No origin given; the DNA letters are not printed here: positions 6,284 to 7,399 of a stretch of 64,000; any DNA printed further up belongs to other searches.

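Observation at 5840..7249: Two catalytically dead KaiC-like paralogs downstream of an intact one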

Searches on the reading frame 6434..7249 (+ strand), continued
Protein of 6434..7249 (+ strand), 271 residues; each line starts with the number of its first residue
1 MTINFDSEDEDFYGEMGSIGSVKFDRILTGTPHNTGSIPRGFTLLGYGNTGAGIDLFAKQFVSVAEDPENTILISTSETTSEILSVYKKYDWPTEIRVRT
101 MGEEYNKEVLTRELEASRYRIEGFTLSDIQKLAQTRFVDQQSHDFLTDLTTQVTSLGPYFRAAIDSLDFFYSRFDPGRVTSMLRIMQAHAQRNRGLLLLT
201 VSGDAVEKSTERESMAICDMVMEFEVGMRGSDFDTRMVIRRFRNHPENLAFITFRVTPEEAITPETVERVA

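Call 35: find_homologous_proteins(query=L014:7950-8693:+)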
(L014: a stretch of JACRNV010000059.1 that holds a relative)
Query L014:7950-8693:+ (247 aa): 194 proteins with E <= 0.001 among 938 candidates; the best 120 are listed.
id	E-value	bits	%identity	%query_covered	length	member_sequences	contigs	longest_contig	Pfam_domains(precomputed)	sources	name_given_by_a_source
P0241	6.9e-156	535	100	100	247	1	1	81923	PF06745.20,PF23442.2,PF24336.2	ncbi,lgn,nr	ncbi:MAG: recombinase RecA [Euryarchaeota archaeon]|nr:recombinase RecA [Euryarchaeota archaeon]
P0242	4.4e-116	404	75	98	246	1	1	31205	PF06745.20,PF07088.17,PF23442.2,PF24336.2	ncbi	ncbi:MAG: RAD55 family ATPase [Candidatus Thermoplasmatota archaeon]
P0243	2.1e-101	356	67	98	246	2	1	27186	PF06745.20,PF05625.18,PF23442.2,PF24336.2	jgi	jgi:KaiC/GvpD/RAD55 family RecA-like ATPase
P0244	6.9e-100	351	66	98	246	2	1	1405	PF06745.20,PF23442.2,PF24336.2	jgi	jgi:KaiC/GvpD/RAD55 family RecA-like ATPase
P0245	3.9e-99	349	64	98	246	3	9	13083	PF06745.20,PF05625.18,PF23442.2,PF24336.2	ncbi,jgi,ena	-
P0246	1.4e-91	324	62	97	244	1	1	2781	PF06745.20,PF07088.17,PF05625.18,PF23442.2,PF24336.2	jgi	-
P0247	3.7e-91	323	60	100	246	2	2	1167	PF06745.20,PF05625.18,PF23442.2,PF24336.2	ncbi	-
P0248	8.6e-91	322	61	98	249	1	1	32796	PF06745.20,PF23442.2,PF24336.2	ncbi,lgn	-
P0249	2.2e-90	320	62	98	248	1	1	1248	PF06745.20,PF23442.2,PF24336.2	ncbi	-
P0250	7.3e-90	319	61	98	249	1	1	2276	PF06745.20,PF23442.2,PF24336.2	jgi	jgi:KaiC/GvpD/RAD55 family RecA-like ATPase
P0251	7.6e-90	319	60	99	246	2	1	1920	PF06745.20,PF07088.17,PF05625.18,PF23442.2,PF24336.2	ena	-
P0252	3.2e-89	316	60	100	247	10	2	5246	PF06745.20,PF07088.17,PF05625.18,PF23442.2,PF24336.2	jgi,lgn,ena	-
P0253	1.4e-88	314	59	98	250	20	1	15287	PF06745.20,PF23442.2,PF24336.2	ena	-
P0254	1.8e-88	314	60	98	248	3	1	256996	PF06745.20,PF07088.17,PF23442.2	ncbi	-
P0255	2.4e-88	314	60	98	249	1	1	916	PF06745.20,PF23442.2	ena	-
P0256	4.8e-88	313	60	97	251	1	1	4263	PF06745.20,PF07088.17,PF23442.2,PF24336.2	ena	-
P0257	5.6e-88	312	60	99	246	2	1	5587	PF06745.20,PF07088.17,PF05625.18,PF23442.2,PF24336.2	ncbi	-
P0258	6.2e-88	312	58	99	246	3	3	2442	PF06745.20,PF07088.17,PF05625.18,PF23442.2,PF24336.2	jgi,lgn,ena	-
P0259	8.1e-88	312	59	100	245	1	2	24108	PF06745.20,PF07088.17,PF05625.18,PF23442.2,PF24336.2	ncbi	-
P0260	1.2e-87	311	63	89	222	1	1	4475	PF06745.20,PF23442.2,PF24336.2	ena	-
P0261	1.3e-87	311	59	100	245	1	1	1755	PF06745.20,PF07088.17,PF05625.18,PF23442.2,PF24336.2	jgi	-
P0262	1.9e-87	311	59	100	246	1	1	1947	PF06745.20,PF07088.17,PF05625.18,PF23442.2,PF24336.2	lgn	-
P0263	2.7e-87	310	59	98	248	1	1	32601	PF06745.20,PF05625.18,PF23442.2,PF24336.2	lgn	-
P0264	4.8e-87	309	60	100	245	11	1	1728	PF06745.20,PF07088.17,PF05625.18,PF23442.2,PF24336.2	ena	-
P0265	5.4e-87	309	60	98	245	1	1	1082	PF06745.20,PF07088.17,PF05625.18,PF23442.2,PF24336.2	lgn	-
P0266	5.6e-87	309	59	99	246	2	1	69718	PF06745.20,PF05625.18,PF23442.2,PF24336.2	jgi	jgi:KaiC/GvpD/RAD55 family RecA-like ATPase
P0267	5.8e-87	309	60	97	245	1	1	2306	PF06745.20,PF07088.17,PF05625.18,PF23442.2,PF24336.2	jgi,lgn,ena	-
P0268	8.3e-87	309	60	98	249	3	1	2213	PF06745.20,PF23442.2,PF24336.2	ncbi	-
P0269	1.0e-86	308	58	99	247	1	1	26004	PF06745.20,PF23442.2,PF24336.2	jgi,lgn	jgi:KaiC/GvpD/RAD55 family RecA-like ATPase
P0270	1.3e-86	308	59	100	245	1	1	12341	PF06745.20,PF07088.17,PF05625.18,PF23442.2,PF24336.2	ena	-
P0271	1.3e-86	308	58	100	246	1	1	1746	PF06745.20,PF07088.17,PF05625.18,PF23442.2,PF24336.2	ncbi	-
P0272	1.8e-86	307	57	100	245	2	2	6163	PF06745.20,PF07088.17,PF05625.18,PF23442.2,PF24336.2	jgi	jgi:KaiC/GvpD/RAD55 family RecA-like ATPase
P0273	1.9e-86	307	60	98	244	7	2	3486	PF06745.20,PF07088.17,PF05625.18,PF23442.2,PF24336.2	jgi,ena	-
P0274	2.4e-86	307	59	100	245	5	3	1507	PF06745.20,PF07088.17,PF05625.18,PF23442.2,PF24336.2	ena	-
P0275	2.6e-86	307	58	98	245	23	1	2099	PF06745.20,PF07088.17,PF05625.18,PF23442.2,PF24336.2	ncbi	-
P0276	2.9e-86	307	59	98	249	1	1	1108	PF06745.20,PF23442.2,PF24336.2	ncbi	-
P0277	3.2e-86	307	58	98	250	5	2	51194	PF06745.20,PF23442.2,PF24336.2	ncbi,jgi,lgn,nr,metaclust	ncbi:MAG: recombinase RecA [Candidatus Proteinoplasmatales archaeon SG8-5]|nr:MAG: recombinase RecA 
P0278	3.4e-86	307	57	98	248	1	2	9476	PF06745.20,PF05625.18,PF23442.2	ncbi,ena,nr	ncbi:MAG: recombinase RecA [Thermoplasmata archaeon]|nr:recombinase RecA [Thermoplasmata archaeon]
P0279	4.7e-86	306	60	99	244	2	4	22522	PF06745.20,PF07088.17,PF05625.18,PF23442.2,PF24336.2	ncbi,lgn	-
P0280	4.7e-86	306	60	99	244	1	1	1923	PF06745.20,PF07088.17,PF05625.18,PF23442.2,PF24336.2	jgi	-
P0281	5.0e-86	306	59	98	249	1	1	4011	PF06745.20,PF23442.2,PF24336.2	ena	-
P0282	5.1e-86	306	59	100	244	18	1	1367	PF06745.20,PF07088.17,PF05625.18,PF23442.2,PF24336.2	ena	-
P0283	7.1e-86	306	59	96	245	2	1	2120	PF06745.20,PF07088.17,PF05625.18,PF23442.2,PF24336.2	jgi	-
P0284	8.2e-86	305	58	99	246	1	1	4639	PF06745.20,PF07088.17,PF05625.18,PF23442.2,PF24336.2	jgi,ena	-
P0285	8.7e-86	305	59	98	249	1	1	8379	PF06745.20,PF07088.17,PF23442.2,PF24336.2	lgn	-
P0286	9.2e-86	305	58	95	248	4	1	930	PF06745.20,PF07088.17,PF23365.2,PF23442.2,PF24336.2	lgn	-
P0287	1.4e-85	305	58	99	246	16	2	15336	PF06745.20,PF07088.17,PF05625.18,PF23442.2,PF24336.2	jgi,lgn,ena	-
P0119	1.4e-85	305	58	98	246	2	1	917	PF06745.20,PF23442.2,PF24336.2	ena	-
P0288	1.5e-85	304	59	96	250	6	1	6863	PF06745.20,PF23442.2,PF24336.2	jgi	jgi:KaiC/GvpD/RAD55 family RecA-like ATPase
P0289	2.2e-85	304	57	100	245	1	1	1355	PF06745.20,PF07088.17,PF05625.18,PF23442.2,PF24336.2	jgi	-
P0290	2.3e-85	304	57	98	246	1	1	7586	PF06745.20,PF23442.2,PF24336.2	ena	-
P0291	2.6e-85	304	58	99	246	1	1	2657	PF06745.20,PF07088.17,PF05625.18,PF23442.2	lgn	-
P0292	2.9e-85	304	59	96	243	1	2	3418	PF06745.20,PF23365.2,PF05625.18,PF23442.2,PF24336.2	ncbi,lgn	ncbi:MAG: RAD55 family ATPase [Thermoplasmata archaeon]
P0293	3.0e-85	303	57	100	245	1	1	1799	PF06745.20,PF07088.17,PF05625.18,PF23442.2,PF24336.2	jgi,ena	-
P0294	3.9e-85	303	55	99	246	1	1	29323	PF06745.20,PF07088.17,PF23442.2,PF24336.2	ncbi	-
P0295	6.2e-85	302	56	98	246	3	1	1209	PF06745.20,PF23442.2,PF24336.2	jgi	-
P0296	9.0e-85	302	56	98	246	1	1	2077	PF06745.20,PF23442.2,PF24336.2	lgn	-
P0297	1.0e-84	302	59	97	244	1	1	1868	PF06745.20,PF07088.17,PF05625.18,PF23442.2,PF24336.2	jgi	jgi:KaiC/GvpD/RAD55 family RecA-like ATPase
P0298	1.1e-84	302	60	98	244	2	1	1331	PF06745.20,PF07088.17,PF23442.2,PF24336.2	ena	-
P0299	1.2e-84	302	58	98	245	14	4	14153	PF06745.20,PF07088.17,PF05625.18,PF23442.2,PF24336.2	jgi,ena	-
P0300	1.3e-84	301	59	98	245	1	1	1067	PF06745.20,PF07088.17,PF05625.18,PF23442.2,PF24336.2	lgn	-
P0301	1.6e-84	301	56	98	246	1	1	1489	PF06745.20,PF23442.2,PF24336.2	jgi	-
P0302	2.1e-84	301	58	98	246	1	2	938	PF06745.20,PF07088.17,PF05625.18,PF23442.2,PF24336.2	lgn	-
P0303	2.3e-84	301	57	98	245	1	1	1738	PF06745.20,PF05625.18,PF23442.2,PF24336.2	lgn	-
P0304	2.5e-84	300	56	98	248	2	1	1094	PF06745.20,PF05625.18,PF23442.2,PF24336.2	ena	-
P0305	2.8e-84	300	57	96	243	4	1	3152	PF06745.20,PF07088.17,PF23365.2,PF23442.2,PF24336.2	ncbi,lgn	-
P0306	5.0e-84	299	57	96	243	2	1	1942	PF06745.20,PF07088.17,PF05625.18,PF23442.2,PF24336.2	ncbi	ncbi:MAG: RAD55 family ATPase [Thermoplasmata archaeon]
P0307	5.7e-84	299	59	97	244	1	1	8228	PF06745.20,PF07088.17,PF05625.18,PF23442.2,PF24336.2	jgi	-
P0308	6.7e-84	299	57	96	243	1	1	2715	PF06745.20,PF23365.2,PF05625.18,PF23442.2,PF24336.2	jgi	jgi:KaiC/GvpD/RAD55 family RecA-like ATPase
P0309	6.7e-84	299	57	99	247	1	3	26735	PF06745.20,PF23442.2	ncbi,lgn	-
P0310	6.9e-84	299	56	98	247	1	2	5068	PF06745.20,PF23442.2,PF24336.2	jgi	jgi:KaiC/GvpD/RAD55 family RecA-like ATPase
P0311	7.6e-84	299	57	98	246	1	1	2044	PF06745.20,PF07088.17,PF23442.2,PF24336.2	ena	-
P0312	8.1e-84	299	57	98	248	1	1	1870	PF06745.20,PF07088.17,PF05625.18,PF23442.2,PF24336.2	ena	-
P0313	8.1e-84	299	57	98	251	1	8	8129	PF06745.20,PF23442.2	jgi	jgi:KaiC/GvpD/RAD55 family RecA-like ATPase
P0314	8.9e-84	299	55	98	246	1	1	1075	PF06745.20,PF23442.2,PF24336.2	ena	-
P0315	9.8e-84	299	57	98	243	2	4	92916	PF06745.20,PF23442.2,PF24336.2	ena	-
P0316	1.6e-83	298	56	99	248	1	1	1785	PF06745.20,PF07088.17,PF05625.18,PF23442.2,PF24336.2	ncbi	-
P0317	1.7e-83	298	57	96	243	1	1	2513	PF06745.20,PF07088.17,PF23365.2,PF05625.18,PF23442.2,PF24336.2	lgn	-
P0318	3.0e-83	297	56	98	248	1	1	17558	PF06745.20,PF23442.2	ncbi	-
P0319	3.4e-83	297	56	98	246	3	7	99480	PF06745.20,PF23442.2,PF24336.2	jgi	-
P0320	3.5e-83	297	57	99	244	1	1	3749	PF06745.20,PF07088.17,PF05625.18,PF23442.2,PF24336.2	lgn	-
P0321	3.5e-83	297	56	98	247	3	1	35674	PF06745.20,PF23442.2,PF24336.2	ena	-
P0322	5.5e-83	296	57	95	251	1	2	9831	PF06745.20,PF07088.17,PF23442.2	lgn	-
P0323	6.4e-83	296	59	98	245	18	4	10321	PF06745.20,PF07088.17,PF05625.18,PF23442.2,PF24336.2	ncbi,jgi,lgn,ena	ncbi:MAG TPA: ATPase domain-containing protein [Thermoplasmata archaeon]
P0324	6.9e-83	296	56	98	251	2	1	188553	PF06745.20,PF07088.17,PF23442.2,PF24336.2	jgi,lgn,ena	-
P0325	7.9e-83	296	57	95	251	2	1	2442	PF06745.20,PF23442.2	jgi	jgi:KaiC/GvpD/RAD55 family RecA-like ATPase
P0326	8.3e-83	295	57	96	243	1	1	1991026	PF06745.20,PF07088.17,PF23365.2,PF05625.18,PF23442.2,PF24336.2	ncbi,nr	ncbi:MAG: recombinase RecA [Methanobacteriota archaeon]|nr:MAG: recombinase RecA [Euryarchaeota arch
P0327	8.6e-83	295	55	98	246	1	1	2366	PF06745.20,PF23442.2,PF24336.2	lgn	-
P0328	8.8e-83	295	58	96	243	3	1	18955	PF06745.20,PF05625.18,PF23442.2,PF24336.2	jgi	jgi:KaiC/GvpD/RAD55 family RecA-like ATPase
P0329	9.7e-83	295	57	98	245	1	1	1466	PF06745.20,PF23442.2,PF24336.2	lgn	-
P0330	1.0e-82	295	57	98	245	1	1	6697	PF06745.20,PF07088.17,PF23442.2,PF24336.2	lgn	-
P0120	1.0e-82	295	57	98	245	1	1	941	PF06745.20,PF07088.17,PF23442.2,PF24336.2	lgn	-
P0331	1.2e-82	295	56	96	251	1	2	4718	PF06745.20,PF07088.17,PF23442.2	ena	-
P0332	1.3e-82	295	53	98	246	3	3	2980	PF06745.20,PF23442.2,PF24336.2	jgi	-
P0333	1.4e-82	295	55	99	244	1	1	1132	PF06745.20,PF07088.17,PF23442.2,PF24336.2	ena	-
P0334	1.6e-82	295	57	98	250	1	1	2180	PF06745.20,PF07088.17,PF23442.2,PF24336.2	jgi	jgi:KaiC/GvpD/RAD55 family RecA-like ATPase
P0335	1.7e-82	294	56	95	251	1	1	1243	PF06745.20,PF07088.17,PF23442.2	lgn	-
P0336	2.0e-82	294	54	98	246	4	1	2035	PF06745.20,PF23442.2,PF24336.2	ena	-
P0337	2.3e-82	294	57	98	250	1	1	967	PF06745.20,PF07088.17,PF23442.2,PF24336.2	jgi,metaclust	metaclust:\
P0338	2.3e-82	294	57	95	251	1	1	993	PF06745.20,PF07088.17,PF23442.2,PF24336.2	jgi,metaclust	metaclust:\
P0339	2.4e-82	294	57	95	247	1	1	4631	PF06745.20,PF07088.17,PF23442.2,PF24336.2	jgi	jgi:KaiC/GvpD/RAD55 family RecA-like ATPase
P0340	2.7e-82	294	57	98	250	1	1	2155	PF06745.20,PF07088.17,PF23442.2,PF24336.2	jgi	jgi:KaiC/GvpD/RAD55 family RecA-like ATPase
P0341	3.5e-82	293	56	98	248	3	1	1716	PF06745.20,PF23442.2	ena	-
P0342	3.8e-82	293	57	95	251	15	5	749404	PF06745.20,PF07088.17,PF23442.2,PF24336.2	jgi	jgi:KaiC/GvpD/RAD55 family RecA-like ATPase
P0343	5.0e-82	293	57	98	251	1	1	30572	PF06745.20,PF07088.17,PF05625.18,PF23442.2,PF24336.2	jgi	-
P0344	7.8e-82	292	57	97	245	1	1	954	PF06745.20,PF23442.2,PF24336.2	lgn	-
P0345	1.4e-81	291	55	98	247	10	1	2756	PF06745.20,PF23442.2,PF24336.2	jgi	jgi:KaiC/GvpD/RAD55 family RecA-like ATPase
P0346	1.6e-81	291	55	98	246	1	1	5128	PF06745.20,PF23442.2,PF24336.2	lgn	-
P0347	1.8e-81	291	57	98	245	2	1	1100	PF06745.20,PF05625.18,PF23442.2,PF24336.2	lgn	-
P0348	1.9e-81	291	57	96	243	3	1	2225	PF06745.20,PF23442.2,PF24336.2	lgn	-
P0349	2.0e-81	291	57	96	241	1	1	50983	PF06745.20,PF23442.2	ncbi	-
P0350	2.1e-81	291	55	98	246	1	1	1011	PF06745.20,PF23442.2,PF24336.2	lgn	-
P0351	2.7e-81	291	58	96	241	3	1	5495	PF06745.20,PF07088.17,PF23442.2,PF24336.2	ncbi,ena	-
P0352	2.7e-81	291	57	96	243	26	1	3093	PF06745.20,PF23365.2,PF23442.2,PF24336.2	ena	-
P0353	4.4e-81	290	55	98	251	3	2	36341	PF06745.20,PF23442.2,PF24336.2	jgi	-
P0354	5.3e-81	290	55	98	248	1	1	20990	PF06745.20,PF07088.17,PF05625.18,PF23442.2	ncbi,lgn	-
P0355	7.9e-81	289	58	95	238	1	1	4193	PF06745.20,PF07088.17,PF23442.2,PF24336.2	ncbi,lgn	-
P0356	9.0e-81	289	58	98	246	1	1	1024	PF06745.20,PF07088.17,PF05625.18,PF23442.2,PF24336.2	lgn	-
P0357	1.8e-80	288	55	97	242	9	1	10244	PF06745.20,PF05625.18,PF23442.2,PF24336.2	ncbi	-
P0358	2.6e-80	287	57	96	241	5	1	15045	PF06745.20,PF23442.2,PF24336.2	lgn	-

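Call 36: find_encoding_contigs(protein=P0326, flank=8000, max_places=1)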
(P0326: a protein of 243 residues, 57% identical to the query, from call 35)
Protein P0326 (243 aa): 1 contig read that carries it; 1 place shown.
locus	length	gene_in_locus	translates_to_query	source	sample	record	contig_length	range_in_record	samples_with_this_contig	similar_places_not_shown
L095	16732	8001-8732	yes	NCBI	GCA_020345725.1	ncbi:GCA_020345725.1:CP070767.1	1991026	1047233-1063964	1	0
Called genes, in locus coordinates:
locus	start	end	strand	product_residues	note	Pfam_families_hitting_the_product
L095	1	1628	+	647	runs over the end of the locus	PF01926:MMR_HSR1, PF02421:FeoB_N, PF00009:GTP_EFTU (weak), PF17910:FeoB_Cyto, PF07670:Gate, PF07664:FeoB_C, PF07670:Gate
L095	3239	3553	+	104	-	-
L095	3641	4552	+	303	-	PF12773:DZR (faint), PF18912:DZR_2 (faint)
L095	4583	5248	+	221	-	PF02163:Peptidase_M50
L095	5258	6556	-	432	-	PF00215:OMPdecase, PF03737:RraA-like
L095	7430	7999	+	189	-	PF06745:ATPase (weak)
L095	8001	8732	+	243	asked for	PF05625:PAXNEB (faint), PF06745:ATPase, PF23442:DUF7125, PF07088:GvpD_P-loop (faint), PF23365:DUF7090 (weak), PF23442:DUF7125, PF24336:DUF7504 (weak)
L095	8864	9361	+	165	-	PF07790:Pilin_N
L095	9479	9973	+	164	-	PF07790:Pilin_N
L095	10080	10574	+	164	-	PF07790:Pilin_N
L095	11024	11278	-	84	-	PF08734:GYD (weak)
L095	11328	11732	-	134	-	PF00582:Usp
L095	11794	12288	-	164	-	PF06271:RDD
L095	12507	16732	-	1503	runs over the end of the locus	-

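Call 37: find_encoding_contigs(protein=P0277, flank=8000, max_places=1)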
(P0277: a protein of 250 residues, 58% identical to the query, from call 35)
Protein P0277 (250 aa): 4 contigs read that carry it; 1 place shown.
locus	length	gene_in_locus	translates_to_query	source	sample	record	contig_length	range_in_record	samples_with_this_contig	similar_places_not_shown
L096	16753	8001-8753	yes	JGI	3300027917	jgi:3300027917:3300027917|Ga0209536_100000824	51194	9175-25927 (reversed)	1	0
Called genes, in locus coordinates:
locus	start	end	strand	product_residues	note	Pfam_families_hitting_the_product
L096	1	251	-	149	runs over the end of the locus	-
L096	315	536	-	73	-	-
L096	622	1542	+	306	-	PF00892:EamA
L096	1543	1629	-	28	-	-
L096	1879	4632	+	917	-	PF00270:DEAD, PF04851:ResIII, PF00271:Helicase_C, PF19306:WHD_Lhr, PF08494:DEAD_assoc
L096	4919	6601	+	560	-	PF04055:Radical_SAM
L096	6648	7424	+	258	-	PF13481:AAA_25 (weak), PF23442:DUF7125, PF06745:ATPase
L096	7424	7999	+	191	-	-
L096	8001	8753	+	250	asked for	PF06745:ATPase, PF24336:DUF7504 (weak), PF23442:DUF7125 (weak)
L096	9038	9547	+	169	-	PF07790:Pilin_N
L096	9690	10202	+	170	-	PF07790:Pilin_N (weak)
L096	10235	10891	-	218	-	PF01209:Ubie_methyltran, PF02353:CMAS, PF13489:Methyltransf_23, PF01135:PCMT, PF05175:MTS, PF06325:PrmA, PF13847:Methyltransf_31, PF08241:Methyltransf_11, +3 more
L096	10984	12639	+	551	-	PF01642:MM_CoA_mutase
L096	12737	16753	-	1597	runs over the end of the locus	-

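Call 38: find_encoding_contigs(protein=P0342, flank=8000, max_places=1)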
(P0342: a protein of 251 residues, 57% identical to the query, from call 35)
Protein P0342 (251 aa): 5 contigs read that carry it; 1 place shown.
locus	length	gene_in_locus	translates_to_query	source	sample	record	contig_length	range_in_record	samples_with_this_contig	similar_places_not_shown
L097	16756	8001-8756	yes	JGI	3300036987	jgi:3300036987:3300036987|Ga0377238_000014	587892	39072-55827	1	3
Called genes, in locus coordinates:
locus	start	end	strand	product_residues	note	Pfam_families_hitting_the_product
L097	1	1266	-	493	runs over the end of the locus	PF06745:ATPase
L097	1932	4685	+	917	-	PF00270:DEAD, PF04851:ResIII, PF00271:Helicase_C, PF19306:WHD_Lhr, PF08494:DEAD_assoc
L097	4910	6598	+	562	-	PF04055:Radical_SAM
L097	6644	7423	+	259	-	PF13481:AAA_25 (weak), PF23442:DUF7125, PF06745:ATPase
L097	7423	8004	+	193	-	-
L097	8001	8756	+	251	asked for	PF06745:ATPase, PF07088:GvpD_P-loop (weak), PF23442:DUF7125 (weak), PF24336:DUF7504 (weak)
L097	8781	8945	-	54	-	-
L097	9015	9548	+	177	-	PF07790:Pilin_N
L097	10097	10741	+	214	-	PF07790:Pilin_N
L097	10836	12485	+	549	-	PF01642:MM_CoA_mutase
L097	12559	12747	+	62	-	-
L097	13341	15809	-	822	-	PF17032:Zn_ribbon_15 (faint), PF28085:HVO_0416 (faint), PF13240:Zn_Ribbon_1 (faint), PF13248:Zn_ribbon_3 (faint), PF18912:DZR_2 (faint), PF03966:Trm112p (faint), PF12773:DZR (weak)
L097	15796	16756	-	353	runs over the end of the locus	PF12773:DZR (faint), PF17032:Zn_ribbon_15 (faint)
